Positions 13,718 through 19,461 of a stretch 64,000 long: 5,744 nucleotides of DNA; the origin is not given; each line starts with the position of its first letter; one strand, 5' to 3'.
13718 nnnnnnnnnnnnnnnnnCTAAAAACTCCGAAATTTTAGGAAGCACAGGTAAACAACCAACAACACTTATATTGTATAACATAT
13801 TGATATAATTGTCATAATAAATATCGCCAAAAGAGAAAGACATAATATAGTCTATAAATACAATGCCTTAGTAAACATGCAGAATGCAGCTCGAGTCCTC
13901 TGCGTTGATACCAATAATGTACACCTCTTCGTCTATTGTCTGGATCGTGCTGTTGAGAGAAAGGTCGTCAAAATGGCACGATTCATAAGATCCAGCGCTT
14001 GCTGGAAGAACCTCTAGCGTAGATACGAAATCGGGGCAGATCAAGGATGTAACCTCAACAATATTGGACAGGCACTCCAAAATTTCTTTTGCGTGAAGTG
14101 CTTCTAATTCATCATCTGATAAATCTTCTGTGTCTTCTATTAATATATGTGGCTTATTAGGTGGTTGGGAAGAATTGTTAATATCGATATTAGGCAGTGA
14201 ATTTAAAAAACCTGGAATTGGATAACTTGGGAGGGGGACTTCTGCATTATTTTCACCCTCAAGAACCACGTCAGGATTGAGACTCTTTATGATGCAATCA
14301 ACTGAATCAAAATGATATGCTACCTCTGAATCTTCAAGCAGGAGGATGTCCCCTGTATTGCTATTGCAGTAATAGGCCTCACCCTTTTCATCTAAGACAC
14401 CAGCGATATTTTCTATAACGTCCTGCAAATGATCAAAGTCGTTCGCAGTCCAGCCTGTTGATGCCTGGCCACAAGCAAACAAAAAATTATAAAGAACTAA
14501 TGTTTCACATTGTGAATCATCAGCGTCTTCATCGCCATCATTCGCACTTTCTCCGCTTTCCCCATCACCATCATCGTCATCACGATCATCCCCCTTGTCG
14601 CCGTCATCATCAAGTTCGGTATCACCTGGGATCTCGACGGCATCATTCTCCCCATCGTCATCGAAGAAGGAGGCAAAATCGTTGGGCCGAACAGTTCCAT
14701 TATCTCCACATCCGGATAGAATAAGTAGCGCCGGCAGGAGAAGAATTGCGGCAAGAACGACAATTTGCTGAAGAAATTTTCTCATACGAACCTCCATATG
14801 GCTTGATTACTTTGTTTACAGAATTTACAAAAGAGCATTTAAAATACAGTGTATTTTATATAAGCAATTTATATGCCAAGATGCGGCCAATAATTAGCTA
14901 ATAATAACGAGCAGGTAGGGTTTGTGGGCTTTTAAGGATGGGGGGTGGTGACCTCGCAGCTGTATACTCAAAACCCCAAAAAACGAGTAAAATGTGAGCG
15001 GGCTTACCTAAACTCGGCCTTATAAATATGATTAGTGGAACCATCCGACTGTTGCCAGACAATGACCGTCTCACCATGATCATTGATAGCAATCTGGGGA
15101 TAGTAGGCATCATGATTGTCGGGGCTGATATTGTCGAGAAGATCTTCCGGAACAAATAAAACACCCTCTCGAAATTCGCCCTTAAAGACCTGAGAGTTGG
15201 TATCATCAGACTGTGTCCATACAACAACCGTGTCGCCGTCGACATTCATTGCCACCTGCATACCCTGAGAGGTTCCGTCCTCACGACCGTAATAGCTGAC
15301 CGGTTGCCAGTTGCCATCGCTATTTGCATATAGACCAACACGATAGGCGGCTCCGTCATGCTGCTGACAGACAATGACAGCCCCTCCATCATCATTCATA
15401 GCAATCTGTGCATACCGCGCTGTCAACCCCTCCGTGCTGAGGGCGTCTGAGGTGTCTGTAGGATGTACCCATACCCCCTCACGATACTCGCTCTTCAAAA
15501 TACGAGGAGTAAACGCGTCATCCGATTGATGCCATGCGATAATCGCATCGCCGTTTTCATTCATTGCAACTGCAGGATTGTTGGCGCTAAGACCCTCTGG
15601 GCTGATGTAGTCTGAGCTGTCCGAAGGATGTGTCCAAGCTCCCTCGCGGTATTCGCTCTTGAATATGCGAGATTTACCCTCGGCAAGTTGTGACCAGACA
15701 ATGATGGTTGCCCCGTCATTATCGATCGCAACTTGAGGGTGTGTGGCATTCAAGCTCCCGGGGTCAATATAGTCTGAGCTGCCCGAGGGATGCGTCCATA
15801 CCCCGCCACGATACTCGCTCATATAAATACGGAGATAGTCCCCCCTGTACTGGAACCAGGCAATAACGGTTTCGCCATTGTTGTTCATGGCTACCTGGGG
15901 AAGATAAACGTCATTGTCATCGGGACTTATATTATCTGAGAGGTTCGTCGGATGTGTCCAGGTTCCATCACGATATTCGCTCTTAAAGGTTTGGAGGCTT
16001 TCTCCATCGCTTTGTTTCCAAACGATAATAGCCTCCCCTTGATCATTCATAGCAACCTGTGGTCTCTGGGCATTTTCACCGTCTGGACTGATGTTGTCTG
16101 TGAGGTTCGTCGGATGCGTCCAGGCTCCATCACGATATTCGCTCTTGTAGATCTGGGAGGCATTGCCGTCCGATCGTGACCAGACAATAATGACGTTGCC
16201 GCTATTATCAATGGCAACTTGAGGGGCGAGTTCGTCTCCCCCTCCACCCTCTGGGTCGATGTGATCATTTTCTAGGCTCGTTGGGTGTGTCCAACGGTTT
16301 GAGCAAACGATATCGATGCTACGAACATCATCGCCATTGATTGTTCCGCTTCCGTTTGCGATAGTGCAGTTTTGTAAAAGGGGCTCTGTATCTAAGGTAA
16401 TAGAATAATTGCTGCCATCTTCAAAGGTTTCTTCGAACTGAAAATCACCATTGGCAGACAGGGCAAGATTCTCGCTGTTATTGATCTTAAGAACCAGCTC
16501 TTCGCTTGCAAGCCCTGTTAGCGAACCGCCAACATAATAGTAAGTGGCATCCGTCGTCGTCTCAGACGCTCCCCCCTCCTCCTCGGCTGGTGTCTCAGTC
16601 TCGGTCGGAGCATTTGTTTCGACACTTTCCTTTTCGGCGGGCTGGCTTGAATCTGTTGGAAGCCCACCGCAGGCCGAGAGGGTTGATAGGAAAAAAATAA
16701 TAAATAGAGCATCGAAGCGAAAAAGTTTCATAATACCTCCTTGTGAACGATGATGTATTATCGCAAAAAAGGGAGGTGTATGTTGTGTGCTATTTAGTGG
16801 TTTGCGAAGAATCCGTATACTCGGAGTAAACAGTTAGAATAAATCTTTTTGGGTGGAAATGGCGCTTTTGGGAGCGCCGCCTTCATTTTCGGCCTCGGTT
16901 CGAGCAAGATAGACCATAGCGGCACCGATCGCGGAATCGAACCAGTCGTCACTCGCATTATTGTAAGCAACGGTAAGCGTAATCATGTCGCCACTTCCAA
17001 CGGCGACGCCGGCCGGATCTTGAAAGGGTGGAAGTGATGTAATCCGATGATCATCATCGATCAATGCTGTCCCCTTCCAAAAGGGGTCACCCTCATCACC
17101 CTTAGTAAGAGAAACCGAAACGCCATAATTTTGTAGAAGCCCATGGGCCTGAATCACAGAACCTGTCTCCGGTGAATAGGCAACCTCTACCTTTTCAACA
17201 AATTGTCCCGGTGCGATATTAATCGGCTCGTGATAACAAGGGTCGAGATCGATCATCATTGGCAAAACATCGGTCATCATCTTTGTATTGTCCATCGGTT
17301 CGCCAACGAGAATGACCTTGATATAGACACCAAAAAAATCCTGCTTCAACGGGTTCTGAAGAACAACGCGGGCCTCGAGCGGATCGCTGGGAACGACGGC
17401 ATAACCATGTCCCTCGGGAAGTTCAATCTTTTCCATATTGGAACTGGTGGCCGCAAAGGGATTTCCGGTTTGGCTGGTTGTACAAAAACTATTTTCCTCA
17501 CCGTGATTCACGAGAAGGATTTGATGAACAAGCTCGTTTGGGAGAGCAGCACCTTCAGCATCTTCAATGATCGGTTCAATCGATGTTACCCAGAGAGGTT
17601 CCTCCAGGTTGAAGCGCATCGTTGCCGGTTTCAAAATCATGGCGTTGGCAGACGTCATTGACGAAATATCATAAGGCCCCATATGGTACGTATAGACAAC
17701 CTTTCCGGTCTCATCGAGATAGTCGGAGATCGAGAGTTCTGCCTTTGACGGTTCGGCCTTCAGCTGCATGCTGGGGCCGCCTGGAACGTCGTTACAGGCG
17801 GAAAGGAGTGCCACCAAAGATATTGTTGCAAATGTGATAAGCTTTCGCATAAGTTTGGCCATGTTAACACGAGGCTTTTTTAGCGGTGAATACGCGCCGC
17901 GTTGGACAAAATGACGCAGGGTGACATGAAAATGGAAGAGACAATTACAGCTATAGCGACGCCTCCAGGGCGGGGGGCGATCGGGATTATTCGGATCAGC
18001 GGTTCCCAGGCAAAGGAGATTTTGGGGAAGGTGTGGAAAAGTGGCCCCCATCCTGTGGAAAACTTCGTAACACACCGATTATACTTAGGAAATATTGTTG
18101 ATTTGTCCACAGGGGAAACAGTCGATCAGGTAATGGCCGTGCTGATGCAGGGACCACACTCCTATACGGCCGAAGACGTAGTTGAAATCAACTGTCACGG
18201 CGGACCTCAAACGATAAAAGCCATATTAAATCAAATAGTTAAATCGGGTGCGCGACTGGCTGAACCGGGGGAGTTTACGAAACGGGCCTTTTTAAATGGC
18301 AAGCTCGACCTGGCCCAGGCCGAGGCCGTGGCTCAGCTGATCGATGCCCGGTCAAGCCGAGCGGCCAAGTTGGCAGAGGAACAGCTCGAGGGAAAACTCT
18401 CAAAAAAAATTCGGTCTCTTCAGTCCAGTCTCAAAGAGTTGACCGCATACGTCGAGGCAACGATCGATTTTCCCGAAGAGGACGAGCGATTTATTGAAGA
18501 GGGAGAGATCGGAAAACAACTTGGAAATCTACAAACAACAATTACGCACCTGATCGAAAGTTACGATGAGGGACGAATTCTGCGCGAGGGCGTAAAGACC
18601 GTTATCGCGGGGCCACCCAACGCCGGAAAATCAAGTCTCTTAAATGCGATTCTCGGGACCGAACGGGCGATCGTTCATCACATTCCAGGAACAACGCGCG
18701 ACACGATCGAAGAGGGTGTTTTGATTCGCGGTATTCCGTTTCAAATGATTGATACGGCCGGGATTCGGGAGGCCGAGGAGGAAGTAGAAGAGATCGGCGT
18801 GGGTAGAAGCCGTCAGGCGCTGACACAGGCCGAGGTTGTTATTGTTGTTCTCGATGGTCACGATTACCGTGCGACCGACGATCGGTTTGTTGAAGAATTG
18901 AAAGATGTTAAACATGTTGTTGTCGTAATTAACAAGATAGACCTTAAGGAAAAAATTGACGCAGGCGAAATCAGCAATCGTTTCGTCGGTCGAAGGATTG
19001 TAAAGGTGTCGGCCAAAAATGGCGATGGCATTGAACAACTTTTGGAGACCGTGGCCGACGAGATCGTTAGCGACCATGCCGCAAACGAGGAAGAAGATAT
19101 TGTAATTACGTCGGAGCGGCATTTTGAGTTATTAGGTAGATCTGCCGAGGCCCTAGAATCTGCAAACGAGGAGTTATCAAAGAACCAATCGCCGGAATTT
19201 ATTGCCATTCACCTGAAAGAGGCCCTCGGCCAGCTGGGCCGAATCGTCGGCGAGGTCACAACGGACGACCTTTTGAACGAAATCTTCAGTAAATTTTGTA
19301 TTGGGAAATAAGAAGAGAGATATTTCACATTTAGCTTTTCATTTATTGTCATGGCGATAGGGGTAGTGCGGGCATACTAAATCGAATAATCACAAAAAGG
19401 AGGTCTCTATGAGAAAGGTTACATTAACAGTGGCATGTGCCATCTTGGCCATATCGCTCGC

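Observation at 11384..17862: Minus-strand lipoprotein island: TIGR02147-like protein translationally coupled to a beta-propeller-like lipoprotein, plus three more lipoproteins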

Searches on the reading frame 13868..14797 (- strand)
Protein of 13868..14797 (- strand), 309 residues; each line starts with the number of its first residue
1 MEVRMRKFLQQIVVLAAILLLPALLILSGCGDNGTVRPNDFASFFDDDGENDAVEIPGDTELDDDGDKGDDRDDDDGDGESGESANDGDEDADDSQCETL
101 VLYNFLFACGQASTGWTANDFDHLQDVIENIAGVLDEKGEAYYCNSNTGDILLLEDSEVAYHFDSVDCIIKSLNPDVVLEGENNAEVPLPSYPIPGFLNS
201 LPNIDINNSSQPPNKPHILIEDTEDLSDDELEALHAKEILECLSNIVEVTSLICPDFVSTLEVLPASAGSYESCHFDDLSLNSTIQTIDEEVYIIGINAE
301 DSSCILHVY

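Call 3: search_protein_families(library=ncbifam, proteins=[window:13868-14797:-], max_evalue=0.01)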
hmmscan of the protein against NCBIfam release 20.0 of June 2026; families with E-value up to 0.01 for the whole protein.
window:13868-14797:- (309 aa): 1 family
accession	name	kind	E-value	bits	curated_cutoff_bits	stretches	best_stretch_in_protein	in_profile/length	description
NF033598.2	elast_bind_EbpS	equivalog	0.0059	15.6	300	1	13-96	310-390/498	elastin-binding protein EbpS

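Call 4: search_protein_families(library=pfam, proteins=[window:13868-14797:-], max_evalue=0.01)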
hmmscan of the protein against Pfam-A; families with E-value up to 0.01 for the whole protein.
window:13868-14797:- (309 aa): 0 families

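Call 68: search_protein_families(library=padloc, proteins=[window:13868-14797:-], max_evalue=0.01)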
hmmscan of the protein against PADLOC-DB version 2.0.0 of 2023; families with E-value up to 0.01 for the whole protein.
window:13868-14797:- (309 aa): 0 families

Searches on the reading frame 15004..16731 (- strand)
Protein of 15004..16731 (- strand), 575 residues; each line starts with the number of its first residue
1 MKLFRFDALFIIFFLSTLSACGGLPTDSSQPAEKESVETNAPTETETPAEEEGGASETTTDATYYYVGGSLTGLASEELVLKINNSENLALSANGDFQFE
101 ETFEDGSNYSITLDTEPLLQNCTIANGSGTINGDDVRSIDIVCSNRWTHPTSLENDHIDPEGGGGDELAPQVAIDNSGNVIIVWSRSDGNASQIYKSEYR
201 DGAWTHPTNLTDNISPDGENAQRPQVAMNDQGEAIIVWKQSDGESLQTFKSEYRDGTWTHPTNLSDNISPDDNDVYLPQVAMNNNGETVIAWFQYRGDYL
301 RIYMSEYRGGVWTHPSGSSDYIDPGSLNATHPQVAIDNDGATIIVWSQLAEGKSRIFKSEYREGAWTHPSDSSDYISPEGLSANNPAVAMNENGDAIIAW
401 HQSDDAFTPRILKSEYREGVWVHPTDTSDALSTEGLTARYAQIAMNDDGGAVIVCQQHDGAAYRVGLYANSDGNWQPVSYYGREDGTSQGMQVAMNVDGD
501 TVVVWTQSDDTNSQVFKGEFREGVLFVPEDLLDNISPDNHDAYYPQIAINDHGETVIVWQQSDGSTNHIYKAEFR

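Call 3: search_protein_families(library=ncbifam, proteins=[window:15004-16731:-], max_evalue=0.01)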
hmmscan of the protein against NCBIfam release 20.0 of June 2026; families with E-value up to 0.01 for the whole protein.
window:15004-16731:- (575 aa): 2 families
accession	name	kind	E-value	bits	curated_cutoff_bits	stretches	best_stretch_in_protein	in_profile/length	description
NF053835.1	PDIAV_lipo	equivalog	1e-17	64.7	90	4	257-356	25-116/458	PDIAV motif-containing lipoprotein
NF053607.1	CHU_0125_OmpA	equivalog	0.00016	20.3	620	1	172-282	224-337/639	CHU_0125 family OmpA-like outer membrane integrity protein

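Call 4: search_protein_families(library=pfam, proteins=[window:15004-16731:-], max_evalue=0.01)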
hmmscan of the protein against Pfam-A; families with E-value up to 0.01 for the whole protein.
window:15004-16731:- (575 aa): 2 families
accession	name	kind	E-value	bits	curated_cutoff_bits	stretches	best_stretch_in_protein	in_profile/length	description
PF15892.11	BNR_4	-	1.6e-05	24.9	27.3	0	167-206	226-266/272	BNR repeat-containing family member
PF18413.7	Neuraminidase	-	5.6e-05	23.3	25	0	193-226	110-143/171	Neuraminidase-like domain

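Call 68: search_protein_families(library=padloc, proteins=[window:15004-16731:-], max_evalue=0.01)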
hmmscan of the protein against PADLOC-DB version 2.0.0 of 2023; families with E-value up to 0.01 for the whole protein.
window:15004-16731:- (575 aa): 0 families

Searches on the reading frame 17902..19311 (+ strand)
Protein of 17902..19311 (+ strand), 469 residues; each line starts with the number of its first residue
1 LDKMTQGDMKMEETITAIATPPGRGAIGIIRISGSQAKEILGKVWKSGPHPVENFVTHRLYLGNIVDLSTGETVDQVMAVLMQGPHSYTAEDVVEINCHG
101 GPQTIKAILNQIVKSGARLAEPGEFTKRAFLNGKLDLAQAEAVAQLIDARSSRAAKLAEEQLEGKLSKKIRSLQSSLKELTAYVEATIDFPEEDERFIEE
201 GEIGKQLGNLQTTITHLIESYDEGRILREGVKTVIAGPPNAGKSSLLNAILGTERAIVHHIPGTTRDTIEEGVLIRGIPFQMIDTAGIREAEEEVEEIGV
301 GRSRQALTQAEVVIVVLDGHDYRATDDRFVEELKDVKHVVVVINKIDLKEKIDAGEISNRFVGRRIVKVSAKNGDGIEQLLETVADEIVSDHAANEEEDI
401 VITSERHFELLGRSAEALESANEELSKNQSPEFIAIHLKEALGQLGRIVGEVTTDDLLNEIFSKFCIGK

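Call 67: search_protein_families(library=pfam, proteins=[window:17902-19311:+], max_evalue=0.001)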
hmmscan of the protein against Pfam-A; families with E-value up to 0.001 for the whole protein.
window:17902-19311:+ (469 aa): 11 families
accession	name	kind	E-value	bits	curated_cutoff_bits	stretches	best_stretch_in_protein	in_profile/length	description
PF12631.12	MnmE_helical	-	1.4e-60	205.5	40.1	1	137-466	1-211/211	MnmE helical domain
PF10396.14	TrmE_N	-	4.9e-43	146.5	29.8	1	14-134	1-117/117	GTP-binding protein TrmE N-terminus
PF01926.29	MMR_HSR1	-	1.3e-25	90.2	21.9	1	233-345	2-113/113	50S ribosome-binding GTPase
PF02421.24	FeoB_N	-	6e-14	52.3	27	1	232-383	2-155/156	Ferrous iron transport protein B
PF03193.22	RsgA_GTPase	-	1.1e-07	32.3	30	0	335-388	53-108/174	RsgA GTPase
PF00009.33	GTP_EFTU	-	3.1e-06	27.3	26.5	1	280-387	71-185/188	Elongation factor Tu GTP binding domain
PF00350.29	Dynamin_N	-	3.8e-05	24.2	27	0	234-266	2-34/168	Dynamin family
PF00071.28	Ras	-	5.1e-05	23.4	21.6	1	232-388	1-160/162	Ras family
PF00025.27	Arf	-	0.00012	22.1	22.3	0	230-386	14-172/174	ADP-ribosylation factor family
PF16897.10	MMR_HSR1_Xtn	-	0.00025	21.4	35.2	0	324-387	40-103/106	C-terminal region of MMR_HSR1 domain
PF04548.22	AIG1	-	0.00042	20.1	27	1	234-336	4-110/212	AIG1 family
